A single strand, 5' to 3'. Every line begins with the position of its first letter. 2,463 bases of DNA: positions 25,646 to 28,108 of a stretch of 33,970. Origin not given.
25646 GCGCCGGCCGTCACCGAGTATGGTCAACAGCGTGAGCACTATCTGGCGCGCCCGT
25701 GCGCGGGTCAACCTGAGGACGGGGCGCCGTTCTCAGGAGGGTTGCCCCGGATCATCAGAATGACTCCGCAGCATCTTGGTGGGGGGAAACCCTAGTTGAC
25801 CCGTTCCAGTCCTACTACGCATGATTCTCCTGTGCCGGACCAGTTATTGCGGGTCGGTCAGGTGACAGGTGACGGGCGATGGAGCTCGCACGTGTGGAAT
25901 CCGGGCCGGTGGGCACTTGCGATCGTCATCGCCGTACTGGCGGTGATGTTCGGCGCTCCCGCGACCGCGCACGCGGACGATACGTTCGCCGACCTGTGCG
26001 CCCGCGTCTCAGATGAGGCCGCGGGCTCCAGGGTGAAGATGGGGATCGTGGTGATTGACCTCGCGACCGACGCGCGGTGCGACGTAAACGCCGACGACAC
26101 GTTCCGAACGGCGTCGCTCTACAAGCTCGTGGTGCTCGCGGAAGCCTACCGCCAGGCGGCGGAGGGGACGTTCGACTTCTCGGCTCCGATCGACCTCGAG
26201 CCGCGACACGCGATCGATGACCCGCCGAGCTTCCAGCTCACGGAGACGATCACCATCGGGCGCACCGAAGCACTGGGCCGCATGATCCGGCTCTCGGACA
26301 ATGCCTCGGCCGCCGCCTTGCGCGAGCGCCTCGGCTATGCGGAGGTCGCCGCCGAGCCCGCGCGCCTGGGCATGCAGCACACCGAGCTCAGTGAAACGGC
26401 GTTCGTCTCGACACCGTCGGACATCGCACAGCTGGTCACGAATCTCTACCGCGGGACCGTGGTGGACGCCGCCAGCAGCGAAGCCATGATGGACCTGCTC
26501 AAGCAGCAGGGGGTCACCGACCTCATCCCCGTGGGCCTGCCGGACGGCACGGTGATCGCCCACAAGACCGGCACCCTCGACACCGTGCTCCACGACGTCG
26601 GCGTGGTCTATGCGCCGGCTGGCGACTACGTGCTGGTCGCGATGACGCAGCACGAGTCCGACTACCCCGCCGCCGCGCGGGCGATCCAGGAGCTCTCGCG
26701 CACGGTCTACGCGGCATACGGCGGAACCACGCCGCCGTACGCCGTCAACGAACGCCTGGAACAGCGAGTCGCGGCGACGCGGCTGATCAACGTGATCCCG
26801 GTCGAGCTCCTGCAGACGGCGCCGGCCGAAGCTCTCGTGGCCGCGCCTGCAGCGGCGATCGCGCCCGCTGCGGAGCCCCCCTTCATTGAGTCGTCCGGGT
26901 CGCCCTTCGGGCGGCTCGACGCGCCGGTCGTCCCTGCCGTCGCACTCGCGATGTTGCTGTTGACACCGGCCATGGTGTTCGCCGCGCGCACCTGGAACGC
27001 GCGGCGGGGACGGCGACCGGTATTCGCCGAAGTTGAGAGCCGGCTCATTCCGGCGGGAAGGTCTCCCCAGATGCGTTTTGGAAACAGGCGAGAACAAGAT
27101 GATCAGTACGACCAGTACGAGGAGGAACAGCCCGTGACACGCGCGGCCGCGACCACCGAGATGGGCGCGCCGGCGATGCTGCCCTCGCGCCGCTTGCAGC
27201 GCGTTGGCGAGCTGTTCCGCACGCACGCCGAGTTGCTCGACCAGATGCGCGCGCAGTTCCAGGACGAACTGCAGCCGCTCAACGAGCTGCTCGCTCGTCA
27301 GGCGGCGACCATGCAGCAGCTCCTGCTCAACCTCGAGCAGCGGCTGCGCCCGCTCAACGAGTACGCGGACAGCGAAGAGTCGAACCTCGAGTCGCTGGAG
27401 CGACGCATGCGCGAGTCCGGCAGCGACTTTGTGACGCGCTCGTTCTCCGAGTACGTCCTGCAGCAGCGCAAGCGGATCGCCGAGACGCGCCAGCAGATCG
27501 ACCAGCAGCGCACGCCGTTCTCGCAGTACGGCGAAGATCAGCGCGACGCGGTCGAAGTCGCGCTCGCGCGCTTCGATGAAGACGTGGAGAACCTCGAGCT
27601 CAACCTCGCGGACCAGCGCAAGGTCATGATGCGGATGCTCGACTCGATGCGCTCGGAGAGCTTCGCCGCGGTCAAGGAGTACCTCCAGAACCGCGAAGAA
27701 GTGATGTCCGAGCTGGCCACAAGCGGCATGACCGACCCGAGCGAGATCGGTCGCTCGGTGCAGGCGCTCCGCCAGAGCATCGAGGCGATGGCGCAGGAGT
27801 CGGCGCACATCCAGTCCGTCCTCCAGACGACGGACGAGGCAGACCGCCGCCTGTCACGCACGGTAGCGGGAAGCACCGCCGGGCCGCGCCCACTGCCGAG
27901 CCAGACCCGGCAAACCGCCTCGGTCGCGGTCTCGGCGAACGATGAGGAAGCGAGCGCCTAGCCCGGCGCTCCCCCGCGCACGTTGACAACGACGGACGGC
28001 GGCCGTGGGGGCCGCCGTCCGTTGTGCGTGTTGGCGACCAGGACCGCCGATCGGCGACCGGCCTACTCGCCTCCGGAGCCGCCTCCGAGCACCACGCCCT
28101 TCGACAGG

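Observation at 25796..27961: Class-A beta-lactamase-like ectodomain joined through a TM helix to a long cytoplasmic coiled-coil: candidate novel transmembrane sensor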

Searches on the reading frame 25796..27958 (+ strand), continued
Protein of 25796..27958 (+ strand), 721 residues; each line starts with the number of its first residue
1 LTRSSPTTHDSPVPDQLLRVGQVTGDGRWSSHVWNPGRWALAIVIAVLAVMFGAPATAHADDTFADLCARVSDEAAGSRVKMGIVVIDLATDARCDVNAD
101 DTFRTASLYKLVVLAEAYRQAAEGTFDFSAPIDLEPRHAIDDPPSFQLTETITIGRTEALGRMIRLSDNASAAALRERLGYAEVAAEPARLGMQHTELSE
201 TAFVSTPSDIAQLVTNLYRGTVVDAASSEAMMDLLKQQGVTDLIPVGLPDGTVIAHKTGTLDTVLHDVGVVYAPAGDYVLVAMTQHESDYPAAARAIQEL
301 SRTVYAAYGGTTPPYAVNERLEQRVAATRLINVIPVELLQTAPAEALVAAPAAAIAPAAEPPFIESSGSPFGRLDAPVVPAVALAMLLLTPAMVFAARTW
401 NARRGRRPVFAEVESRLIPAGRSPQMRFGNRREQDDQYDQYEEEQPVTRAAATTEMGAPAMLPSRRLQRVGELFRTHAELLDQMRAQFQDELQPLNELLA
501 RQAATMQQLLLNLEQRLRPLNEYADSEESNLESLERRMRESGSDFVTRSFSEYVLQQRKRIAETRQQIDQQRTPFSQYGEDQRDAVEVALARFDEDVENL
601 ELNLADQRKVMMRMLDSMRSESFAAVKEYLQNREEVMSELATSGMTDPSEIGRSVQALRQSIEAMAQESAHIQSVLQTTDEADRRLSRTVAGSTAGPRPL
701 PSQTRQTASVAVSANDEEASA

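Call 58: fold_search(model_id=the predicted structure, library=pdb)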
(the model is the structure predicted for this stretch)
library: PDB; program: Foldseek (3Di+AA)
matches with E <= 10: 1128; with E <= 0.001: 910
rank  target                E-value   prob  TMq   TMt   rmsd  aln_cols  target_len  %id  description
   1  2j9o_B                6.9e-19  1.00  0.33  0.85   2.5       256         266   24  Structure of PBP-A, L158E mutant (released 2007-12-11)
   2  2j7v_A                9.6e-19  1.00  0.32  0.85   2.5       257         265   24  Structure of PBP-A (released 2007-11-06)
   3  2jbf_D                1.2e-18  1.00  0.32  0.82   2.6       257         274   24  Structure of PBP-A, L158E mutant. Acyl-enzyme complex with penicillin- G. (released 2008-02-05)
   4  2j7v_D                1.2e-18  1.00  0.33  0.83   2.4       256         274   24  Structure of PBP-A (released 2007-11-06)
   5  2j8y_C                1.4e-18  1.00  0.33  0.86   2.4       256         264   24  Structure of PBP-A acyl-enzyme complex with penicillin-G (released 2007-11-27)
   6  2j9o_C                1.7e-18  1.00  0.32  0.84   2.6       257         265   24  Structure of PBP-A, L158E mutant (released 2007-12-11)
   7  2j9o_A                1.7e-18  1.00  0.32  0.85   2.6       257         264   24  Structure of PBP-A, L158E mutant (released 2007-12-11)
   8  2j7v_C                1.9e-18  1.00  0.33  0.84   2.4       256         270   24  Structure of PBP-A (released 2007-11-06)
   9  2j9o_D                2.4e-18  1.00  0.33  0.82   2.4       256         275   24  Structure of PBP-A, L158E mutant (released 2007-12-11)
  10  2j8y_D                2.6e-18  1.00  0.33  0.83   2.4       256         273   24  Structure of PBP-A acyl-enzyme complex with penicillin-G (released 2007-11-27)
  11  4ewf_A                2.8e-18  1.00  0.32  0.82   3.8       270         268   25  The crystal structure of beta-lactamase from Sphaerobacter thermophilus DSM 20745 (released 2012-09-19)
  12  2j7v_B                3.2e-18  1.00  0.32  0.85   2.3       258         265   24  Structure of PBP-A (released 2007-11-06)
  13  4ewf_B                6.8e-18  1.00  0.32  0.83   2.9       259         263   25  The crystal structure of beta-lactamase from Sphaerobacter thermophilus DSM 20745 (released 2012-09-19)
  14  4ewf_C                8.0e-18  1.00  0.32  0.82   3.1       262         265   26  The crystal structure of beta-lactamase from Sphaerobacter thermophilus DSM 20745 (released 2012-09-19)
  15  8eo5_B                1.8e-17  1.00  0.32  0.83   2.3       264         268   22  Crystal structure of the class A beta-lactamase precursor LRA-5 from an Alaskan soil metagenome at 1.8 Angstrom resolu (released 2023-09-06)
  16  4ewf_D                2.4e-17  1.00  0.31  0.82   3.0       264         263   25  The crystal structure of beta-lactamase from Sphaerobacter thermophilus DSM 20745 (released 2012-09-19)
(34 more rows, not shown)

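Call 67: search_protein_families(library=padloc, proteins=[window:25796-27958:+], max_evalue=0.01)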
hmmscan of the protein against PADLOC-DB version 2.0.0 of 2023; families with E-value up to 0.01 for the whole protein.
window:25796-27958:+ (721 aa): 0 families

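Call 74: find_encoding_contigs(protein=P0038, flank=5000, max_places=1)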
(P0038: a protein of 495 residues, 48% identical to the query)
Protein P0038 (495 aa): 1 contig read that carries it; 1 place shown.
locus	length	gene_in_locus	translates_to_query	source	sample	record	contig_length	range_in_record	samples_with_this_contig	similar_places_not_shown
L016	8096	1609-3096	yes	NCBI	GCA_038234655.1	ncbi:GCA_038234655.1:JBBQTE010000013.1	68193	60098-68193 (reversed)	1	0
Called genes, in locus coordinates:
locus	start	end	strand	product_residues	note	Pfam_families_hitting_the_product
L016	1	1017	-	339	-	?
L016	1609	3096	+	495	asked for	PF00144:Beta-lactamase (faint), PF13354:Beta-lactamase2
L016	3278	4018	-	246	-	-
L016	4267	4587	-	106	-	-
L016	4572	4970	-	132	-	PF00561:Abhydrolase_1 (weak)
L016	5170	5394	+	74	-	-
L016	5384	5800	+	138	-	-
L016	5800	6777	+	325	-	PF00005:ABC_tran, PF13304:AAA_21 (weak), PF13732:DrrA1-3_C (faint)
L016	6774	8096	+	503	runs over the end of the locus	PF12698:ABC2_membrane_3, PF01061:ABC2_membrane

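Call 75: find_encoding_contigs(protein=P0039, flank=5000, max_places=1)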
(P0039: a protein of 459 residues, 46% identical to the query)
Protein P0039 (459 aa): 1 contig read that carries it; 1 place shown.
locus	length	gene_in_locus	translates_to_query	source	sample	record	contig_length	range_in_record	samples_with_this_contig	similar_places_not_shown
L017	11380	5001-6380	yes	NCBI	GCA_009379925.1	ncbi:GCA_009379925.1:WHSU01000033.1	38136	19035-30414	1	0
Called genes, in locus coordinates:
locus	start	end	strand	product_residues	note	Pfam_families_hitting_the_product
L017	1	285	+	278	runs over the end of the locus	PF00296:Bac_luciferase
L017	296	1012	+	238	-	PF08445:FR47 (faint), PF12746:GNAT_acetyltran (weak)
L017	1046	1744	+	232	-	PF00583:Acetyltransf_1 (weak), PF12746:GNAT_acetyltran, PF08445:FR47 (weak)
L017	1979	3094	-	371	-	PF02771:Acyl-CoA_dh_N, PF02770:Acyl-CoA_dh_M, PF00441:Acyl-CoA_dh_1, PF08028:Acyl-CoA_dh_2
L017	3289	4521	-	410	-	PF02771:Acyl-CoA_dh_N, PF02770:Acyl-CoA_dh_M, PF00441:Acyl-CoA_dh_1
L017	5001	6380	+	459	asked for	PF13354:Beta-lactamase2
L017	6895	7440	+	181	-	-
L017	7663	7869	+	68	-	-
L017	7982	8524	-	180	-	PF07931:CPT (weak), PF13238:AAA_18, PF13671:AAA_33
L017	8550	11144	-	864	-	PF07517:SecA_DEAD, PF01043:SecA_PP_bind, PF21090:P-loop_SecA, PF07516:SecA_SW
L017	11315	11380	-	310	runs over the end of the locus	PF13793:Pribosyltran_N, PF14681:UPRTase (faint), PF00156:Pribosyltran, PF14572:Pribosyl_synth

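Call 76: find_encoding_contigs(protein=P0036, flank=5000, max_places=1)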
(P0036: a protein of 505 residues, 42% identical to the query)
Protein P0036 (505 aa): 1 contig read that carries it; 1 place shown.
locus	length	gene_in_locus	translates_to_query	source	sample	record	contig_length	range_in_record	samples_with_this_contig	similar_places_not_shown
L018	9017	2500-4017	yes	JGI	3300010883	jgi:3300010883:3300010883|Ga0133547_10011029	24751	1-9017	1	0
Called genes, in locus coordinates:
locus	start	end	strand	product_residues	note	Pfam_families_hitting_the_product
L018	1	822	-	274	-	?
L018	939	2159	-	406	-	PF02771:Acyl-CoA_dh_N, PF02770:Acyl-CoA_dh_M, PF00441:Acyl-CoA_dh_1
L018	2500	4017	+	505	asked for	PF13354:Beta-lactamase2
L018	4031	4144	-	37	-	-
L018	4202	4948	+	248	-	-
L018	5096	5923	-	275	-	PF01613:Flavin_Reduct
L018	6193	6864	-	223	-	PF00486:Trans_reg_C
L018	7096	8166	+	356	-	PF00005:ABC_tran, PF13304:AAA_21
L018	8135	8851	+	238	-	-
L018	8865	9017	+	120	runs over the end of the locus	-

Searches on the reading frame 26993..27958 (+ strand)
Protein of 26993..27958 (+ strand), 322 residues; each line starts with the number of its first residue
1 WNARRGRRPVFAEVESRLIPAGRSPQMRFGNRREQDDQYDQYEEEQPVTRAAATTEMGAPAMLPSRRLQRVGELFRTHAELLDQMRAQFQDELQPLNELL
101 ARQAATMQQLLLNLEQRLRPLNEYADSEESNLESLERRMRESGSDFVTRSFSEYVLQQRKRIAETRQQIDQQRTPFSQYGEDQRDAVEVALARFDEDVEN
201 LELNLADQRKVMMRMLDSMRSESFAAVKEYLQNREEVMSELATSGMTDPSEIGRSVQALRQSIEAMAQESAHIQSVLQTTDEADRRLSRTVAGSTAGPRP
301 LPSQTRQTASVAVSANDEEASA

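Call 13: search_protein_representatives(protein=window:26993-27958:+)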
Query: 322 residues. Proteins with E-value up to 0.001 (for the whole library): 100; up to 1e-10: 76; up to 1e-30: 41. The best 100 are listed.
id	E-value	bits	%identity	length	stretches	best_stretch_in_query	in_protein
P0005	5.4e-131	452.6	72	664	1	4-322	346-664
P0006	3.1e-100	351.8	62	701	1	22-310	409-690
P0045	1.1e-80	287.7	53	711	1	27-317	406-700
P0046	3.6e-80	286.0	55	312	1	48-309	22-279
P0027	2.6e-78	279.9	53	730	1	19-319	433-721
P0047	7.1e-78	278.4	59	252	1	74-310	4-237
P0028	8.3e-76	271.6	51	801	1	17-308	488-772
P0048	1.4e-72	261.0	51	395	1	26-302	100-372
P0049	1.2e-70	254.7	51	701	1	11-308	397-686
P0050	5.3e-66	239.5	47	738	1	21-318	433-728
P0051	2.6e-65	237.2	49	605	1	11-293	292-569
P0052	3.0e-64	233.7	49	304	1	27-307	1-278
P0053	1.1e-61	225.4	49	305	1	58-311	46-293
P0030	1.2e-60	222.0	47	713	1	22-291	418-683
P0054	1.5e-59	218.3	47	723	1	19-318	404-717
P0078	5.9e-35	137.7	35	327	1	56-307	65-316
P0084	1.8e-26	109.9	31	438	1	44-299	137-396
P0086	6.5e-26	108.0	30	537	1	69-293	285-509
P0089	1.0e-23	100.8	33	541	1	63-293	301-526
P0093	3.1e-22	96.0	29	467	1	65-298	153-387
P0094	2.8e-21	92.8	27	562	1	42-284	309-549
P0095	3.7e-19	85.9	30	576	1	66-284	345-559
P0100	1.5e-15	74.0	28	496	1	53-281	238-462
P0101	1.0e-14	71.3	28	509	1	45-284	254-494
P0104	1.3e-13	67.6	24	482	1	58-281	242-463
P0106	2.7e-13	66.6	25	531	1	57-303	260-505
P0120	1.5e-08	51.1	29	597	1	75-283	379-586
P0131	7.1e-05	39.0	20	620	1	79-290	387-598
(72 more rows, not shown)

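Call 14: search_protein_families(library=pfam, proteins=[P0084, P0086, P0089, P0093, P0094, P0095, P0100, P0101, P0104, P0106], max_evalue=0.01)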
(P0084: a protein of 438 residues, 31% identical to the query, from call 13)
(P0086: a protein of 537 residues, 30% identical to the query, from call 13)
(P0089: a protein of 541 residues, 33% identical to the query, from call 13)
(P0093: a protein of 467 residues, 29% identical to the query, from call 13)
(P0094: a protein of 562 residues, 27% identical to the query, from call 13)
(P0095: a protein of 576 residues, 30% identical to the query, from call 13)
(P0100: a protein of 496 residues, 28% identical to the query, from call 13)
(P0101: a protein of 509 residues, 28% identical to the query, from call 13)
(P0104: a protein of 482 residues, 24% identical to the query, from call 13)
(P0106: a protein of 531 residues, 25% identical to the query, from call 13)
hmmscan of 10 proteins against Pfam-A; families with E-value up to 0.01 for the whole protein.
P0084 (438 aa): 1 family
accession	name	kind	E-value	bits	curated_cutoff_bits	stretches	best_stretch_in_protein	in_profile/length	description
PF14643.11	DUF4455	-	0.00065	18.9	30.4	1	155-310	233-383/469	Domain of unknown function (DUF4455)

P0086 (537 aa): 1 family
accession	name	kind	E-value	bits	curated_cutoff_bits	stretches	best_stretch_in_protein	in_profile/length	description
PF10502.14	Peptidase_S26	-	0.00011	22.6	22.9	1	38-109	7-80/168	Signal peptidase, peptidase S26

P0089 (541 aa): 1 family
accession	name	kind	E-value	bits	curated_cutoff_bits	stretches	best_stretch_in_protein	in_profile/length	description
PF10502.14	Peptidase_S26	-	0.00016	22.1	22.9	1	45-116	6-79/168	Signal peptidase, peptidase S26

P0093 (467 aa): 1 family
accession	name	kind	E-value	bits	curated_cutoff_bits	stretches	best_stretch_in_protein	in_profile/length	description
PF04108.17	ATG17_like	-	0.0047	16.9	43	0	163-232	22-91/355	Autophagy protein ATG17-like domain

P0094 (562 aa): 1 family
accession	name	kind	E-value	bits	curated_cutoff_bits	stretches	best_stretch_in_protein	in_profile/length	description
PF10502.14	Peptidase_S26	-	0.00052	20.5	22.9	1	56-124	8-78/168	Signal peptidase, peptidase S26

P0095 (576 aa): 1 family
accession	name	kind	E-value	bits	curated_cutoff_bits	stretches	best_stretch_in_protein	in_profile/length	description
PF10502.14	Peptidase_S26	-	0.00012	22.5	22.9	1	98-169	7-78/168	Signal peptidase, peptidase S26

P0100 (496 aa): 0 families

P0101 (509 aa): 1 family
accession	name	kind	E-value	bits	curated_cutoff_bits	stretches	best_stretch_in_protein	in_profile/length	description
PF10502.14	Peptidase_S26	-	8.9e-06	26.2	22.9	1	43-117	7-83/168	Signal peptidase, peptidase S26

P0104 (482 aa): 1 family
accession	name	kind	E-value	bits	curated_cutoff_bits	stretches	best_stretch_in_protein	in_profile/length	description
PF10502.14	Peptidase_S26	-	2.6e-05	24.7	22.9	1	25-94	7-78/168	Signal peptidase, peptidase S26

P0106 (531 aa): 1 family
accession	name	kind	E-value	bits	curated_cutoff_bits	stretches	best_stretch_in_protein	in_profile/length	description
PF10502.14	Peptidase_S26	-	0.0011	19.3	22.9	1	36-107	6-78/168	Signal peptidase, peptidase S26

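Call 47: list_cluster_members(proteins=[P0086, P0089, P0094, P0100, P0101, P0104, P0120, P0131, P0084, P0078])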
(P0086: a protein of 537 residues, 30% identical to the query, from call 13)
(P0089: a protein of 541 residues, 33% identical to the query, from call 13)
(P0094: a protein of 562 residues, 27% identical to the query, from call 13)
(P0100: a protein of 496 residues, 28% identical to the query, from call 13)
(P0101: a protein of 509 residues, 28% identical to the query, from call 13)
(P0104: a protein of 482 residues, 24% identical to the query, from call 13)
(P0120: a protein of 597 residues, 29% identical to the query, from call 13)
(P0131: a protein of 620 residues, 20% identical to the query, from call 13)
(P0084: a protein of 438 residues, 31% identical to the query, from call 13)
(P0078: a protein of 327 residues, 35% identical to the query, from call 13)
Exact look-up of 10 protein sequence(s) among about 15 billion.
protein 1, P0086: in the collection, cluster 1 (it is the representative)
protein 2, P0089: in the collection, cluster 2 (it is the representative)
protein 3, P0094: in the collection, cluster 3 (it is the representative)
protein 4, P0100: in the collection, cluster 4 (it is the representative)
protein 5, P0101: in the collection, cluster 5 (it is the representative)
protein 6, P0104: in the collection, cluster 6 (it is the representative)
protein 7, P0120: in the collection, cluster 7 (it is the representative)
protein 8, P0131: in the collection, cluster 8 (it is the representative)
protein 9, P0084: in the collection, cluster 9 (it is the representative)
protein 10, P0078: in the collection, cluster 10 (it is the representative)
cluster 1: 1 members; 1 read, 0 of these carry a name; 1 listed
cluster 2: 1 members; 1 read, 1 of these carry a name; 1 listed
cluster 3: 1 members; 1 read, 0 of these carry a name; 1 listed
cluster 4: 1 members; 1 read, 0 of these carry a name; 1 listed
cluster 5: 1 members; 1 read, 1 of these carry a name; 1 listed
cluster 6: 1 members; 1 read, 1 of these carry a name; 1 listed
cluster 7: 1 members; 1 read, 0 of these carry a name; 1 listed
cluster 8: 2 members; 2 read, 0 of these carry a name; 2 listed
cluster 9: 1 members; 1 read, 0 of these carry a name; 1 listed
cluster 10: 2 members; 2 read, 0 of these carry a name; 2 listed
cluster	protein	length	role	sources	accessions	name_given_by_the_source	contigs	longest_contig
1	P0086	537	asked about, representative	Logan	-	-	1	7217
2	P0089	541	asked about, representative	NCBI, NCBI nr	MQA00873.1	MAG: signal peptidase I [Dehalococcoidia bacterium] | signal peptidase I [Dehalococcoidia bacterium]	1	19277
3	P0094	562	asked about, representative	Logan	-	-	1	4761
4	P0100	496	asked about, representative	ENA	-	-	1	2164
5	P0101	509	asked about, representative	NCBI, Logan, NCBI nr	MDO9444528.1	MAG: signal peptidase I [Dehalococcoidia bacterium] | signal peptidase I [Dehalococcoidia bacterium]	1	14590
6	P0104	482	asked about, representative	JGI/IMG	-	signal peptidase I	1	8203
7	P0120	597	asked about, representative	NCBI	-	-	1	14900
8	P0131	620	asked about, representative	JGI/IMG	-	-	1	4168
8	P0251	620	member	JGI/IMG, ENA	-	-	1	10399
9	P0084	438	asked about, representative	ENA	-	-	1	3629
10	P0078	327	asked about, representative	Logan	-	-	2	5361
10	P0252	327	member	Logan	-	-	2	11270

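Call 48: search_protein_families(library=ncbifam, proteins=[window:26993-27958:+, P0101], max_evalue=1)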
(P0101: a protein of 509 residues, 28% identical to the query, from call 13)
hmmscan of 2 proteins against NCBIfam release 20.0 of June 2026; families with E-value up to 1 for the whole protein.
window:26993-27958:+ (322 aa): 5 families
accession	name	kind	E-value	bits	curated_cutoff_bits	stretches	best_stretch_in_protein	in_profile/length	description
NF045666.1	DVU1553_fam_AMP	equivalog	0.037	13.1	300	1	225-292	162-229/331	DVU_1553 family AMP-dependent CoA ligase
NF005105.0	PRK06545.1-3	equivalog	0.043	12.6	524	1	159-243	256-341/367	prephenate dehydrogenase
NF033928.1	alph_xenorhab_A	subfamily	0.046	13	125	1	102-280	78-257/339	alpha-xenorhabdolysin family binary toxin subunit A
TIGR00996.1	Mtu_fam_mce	paralog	0.31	10.2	140.5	1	68-134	218-284/291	MCE family protein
NF045780.1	TrlF_fam_ATP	equivalog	0.63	8.6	350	1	78-232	652-814/944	TrlF family AAA-like ATPase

P0101 (509 aa): 3 families
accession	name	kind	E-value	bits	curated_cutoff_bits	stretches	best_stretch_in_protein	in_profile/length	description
TIGR02228.1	sigpep_I_arch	equivalog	1.7e-27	96.2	51.85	1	36-181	7-153/158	signal peptidase I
NF046067.1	SigPepSipWBacil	equivalog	1.6e-20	73.5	190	1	37-181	16-160/189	signal peptidase I SipW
TIGR02227.1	sigpep_I_bact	equivalog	2.8e-08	33.8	47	1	43-119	4-82/162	signal peptidase I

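Call 67: search_protein_families(library=padloc, proteins=[P0101], max_evalue=0.01)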
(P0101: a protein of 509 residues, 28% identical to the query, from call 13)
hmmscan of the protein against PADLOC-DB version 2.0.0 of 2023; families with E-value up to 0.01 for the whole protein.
P0101 (509 aa): 0 families
